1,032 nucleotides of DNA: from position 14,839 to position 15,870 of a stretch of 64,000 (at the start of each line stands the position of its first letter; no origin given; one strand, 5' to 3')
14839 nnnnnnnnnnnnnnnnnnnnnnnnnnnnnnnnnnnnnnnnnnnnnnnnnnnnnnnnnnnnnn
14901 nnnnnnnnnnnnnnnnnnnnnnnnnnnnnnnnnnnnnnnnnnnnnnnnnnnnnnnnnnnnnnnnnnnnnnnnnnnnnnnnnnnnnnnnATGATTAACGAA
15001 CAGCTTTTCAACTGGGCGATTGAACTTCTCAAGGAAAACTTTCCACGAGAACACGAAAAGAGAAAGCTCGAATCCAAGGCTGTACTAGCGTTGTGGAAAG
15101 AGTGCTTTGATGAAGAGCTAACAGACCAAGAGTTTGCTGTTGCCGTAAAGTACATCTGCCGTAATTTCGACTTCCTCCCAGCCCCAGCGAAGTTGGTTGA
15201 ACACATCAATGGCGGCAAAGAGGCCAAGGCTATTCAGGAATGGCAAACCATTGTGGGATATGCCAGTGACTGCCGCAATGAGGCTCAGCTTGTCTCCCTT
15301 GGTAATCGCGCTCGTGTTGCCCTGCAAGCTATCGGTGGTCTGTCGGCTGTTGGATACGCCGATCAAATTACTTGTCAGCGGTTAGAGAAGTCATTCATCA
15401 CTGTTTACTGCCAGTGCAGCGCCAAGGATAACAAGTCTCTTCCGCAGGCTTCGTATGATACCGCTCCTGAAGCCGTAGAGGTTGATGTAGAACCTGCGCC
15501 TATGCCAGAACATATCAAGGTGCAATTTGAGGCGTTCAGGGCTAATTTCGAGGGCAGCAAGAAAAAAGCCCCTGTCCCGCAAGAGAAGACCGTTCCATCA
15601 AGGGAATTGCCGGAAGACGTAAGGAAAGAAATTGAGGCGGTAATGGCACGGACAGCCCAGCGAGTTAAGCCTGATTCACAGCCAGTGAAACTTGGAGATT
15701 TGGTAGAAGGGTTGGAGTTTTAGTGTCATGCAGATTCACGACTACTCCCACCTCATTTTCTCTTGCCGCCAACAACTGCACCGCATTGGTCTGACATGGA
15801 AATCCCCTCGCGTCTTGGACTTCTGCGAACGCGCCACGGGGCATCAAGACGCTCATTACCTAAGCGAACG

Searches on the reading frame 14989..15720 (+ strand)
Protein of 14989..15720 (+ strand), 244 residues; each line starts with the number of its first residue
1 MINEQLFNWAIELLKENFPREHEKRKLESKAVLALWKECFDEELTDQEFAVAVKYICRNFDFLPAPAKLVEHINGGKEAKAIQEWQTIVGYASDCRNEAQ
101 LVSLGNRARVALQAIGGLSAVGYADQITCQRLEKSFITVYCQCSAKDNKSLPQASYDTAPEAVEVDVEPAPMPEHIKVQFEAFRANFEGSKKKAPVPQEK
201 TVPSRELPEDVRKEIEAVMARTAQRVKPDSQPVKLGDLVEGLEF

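Call 15: search_protein_families(library=phrogs, proteins=[window:14989-15720:+], max_evalue=0.01)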
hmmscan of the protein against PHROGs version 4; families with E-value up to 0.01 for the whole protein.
window:14989-15720:+ (244 aa): 3 families
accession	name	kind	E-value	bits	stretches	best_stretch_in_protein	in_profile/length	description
phrog_10105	-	unknown function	4.7e-06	27.2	1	29-153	25-151/210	-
phrog_9804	-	unknown function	9.9e-05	23.1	1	14-82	13-81/214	-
phrog_8159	-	unknown function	0.0076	17.4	0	32-109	43-119/136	-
